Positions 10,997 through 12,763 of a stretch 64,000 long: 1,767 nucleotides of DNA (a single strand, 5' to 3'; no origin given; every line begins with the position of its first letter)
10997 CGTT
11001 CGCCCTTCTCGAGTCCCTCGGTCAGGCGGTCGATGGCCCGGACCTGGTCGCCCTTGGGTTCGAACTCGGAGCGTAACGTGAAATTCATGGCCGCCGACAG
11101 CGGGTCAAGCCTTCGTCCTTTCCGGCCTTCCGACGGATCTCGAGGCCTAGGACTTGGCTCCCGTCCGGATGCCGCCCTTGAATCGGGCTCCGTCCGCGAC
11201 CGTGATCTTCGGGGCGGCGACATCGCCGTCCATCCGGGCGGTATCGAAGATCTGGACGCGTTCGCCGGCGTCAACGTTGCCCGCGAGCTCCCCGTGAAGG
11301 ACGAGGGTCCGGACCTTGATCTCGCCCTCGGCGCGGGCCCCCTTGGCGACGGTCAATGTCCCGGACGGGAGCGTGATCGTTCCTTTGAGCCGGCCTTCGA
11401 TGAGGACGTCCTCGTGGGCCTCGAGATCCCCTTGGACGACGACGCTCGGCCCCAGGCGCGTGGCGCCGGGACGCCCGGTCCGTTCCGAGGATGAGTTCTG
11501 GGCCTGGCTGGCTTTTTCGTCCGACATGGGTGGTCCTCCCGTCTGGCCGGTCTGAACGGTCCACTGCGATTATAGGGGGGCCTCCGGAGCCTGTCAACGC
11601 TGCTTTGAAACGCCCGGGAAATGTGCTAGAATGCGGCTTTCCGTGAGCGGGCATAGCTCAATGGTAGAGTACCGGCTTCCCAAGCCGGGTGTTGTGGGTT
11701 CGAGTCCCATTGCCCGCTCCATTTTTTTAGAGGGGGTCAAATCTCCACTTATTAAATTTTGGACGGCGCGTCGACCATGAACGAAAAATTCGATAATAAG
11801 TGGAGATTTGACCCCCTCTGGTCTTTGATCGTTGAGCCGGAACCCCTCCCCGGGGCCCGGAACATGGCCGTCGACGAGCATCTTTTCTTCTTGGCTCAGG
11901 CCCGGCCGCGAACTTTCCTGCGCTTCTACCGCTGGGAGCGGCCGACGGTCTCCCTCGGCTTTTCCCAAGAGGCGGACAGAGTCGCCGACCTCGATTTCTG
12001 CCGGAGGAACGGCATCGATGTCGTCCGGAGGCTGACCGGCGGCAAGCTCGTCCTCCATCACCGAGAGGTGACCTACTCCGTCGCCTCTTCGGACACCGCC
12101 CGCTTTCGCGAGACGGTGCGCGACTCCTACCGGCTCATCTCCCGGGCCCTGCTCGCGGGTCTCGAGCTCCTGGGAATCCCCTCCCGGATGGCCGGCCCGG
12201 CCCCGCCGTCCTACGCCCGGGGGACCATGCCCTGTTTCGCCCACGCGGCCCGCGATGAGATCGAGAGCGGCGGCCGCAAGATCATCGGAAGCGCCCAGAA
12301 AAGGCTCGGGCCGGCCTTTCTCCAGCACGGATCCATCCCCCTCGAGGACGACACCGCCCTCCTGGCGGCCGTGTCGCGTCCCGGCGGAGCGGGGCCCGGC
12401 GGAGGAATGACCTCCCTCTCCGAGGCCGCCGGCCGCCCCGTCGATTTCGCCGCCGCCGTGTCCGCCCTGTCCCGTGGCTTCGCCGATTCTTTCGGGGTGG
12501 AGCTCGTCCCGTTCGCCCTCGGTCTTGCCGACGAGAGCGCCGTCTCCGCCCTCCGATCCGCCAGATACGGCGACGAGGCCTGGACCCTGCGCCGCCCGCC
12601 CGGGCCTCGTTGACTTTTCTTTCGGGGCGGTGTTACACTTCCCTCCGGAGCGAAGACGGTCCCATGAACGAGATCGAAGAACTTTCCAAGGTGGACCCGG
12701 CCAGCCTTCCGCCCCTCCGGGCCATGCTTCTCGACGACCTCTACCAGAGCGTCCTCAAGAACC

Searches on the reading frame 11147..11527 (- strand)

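Call 13: search_protein_families(library=pfam, proteins=[window:11147-11527:-])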
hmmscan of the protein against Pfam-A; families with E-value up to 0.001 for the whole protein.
window:11147-11527:- (126 aa): 1 family
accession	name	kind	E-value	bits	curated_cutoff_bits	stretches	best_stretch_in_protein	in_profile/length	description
PF04519.19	Bactofilin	-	1.1e-23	83.8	27.9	1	24-120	2-97/98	Polymer-forming cytoskeletal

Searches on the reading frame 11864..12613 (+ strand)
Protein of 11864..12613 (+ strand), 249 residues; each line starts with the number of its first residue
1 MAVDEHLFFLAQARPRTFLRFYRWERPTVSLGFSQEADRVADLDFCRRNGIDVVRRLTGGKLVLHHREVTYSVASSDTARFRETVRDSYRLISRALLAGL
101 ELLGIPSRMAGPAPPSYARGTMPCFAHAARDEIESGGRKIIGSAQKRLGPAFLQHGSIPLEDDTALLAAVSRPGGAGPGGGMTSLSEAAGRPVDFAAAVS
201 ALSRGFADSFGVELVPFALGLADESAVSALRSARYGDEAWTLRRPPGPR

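Call 13: search_protein_families(library=pfam, proteins=[window:11864-12613:+])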
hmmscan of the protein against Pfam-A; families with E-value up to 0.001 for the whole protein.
window:11864-12613:+ (249 aa): 2 families
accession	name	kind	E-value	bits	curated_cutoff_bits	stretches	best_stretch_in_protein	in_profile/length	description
PF21948.1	LplA-B_cat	-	4.1e-28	99.2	27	1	1-206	6-199/200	Lipoyl protein ligase A/B catalytic domain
PF03099.24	BPL_LplA_LipB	-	3.6e-09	37.1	21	1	49-159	24-129/133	Biotin/lipoate A/B protein ligase family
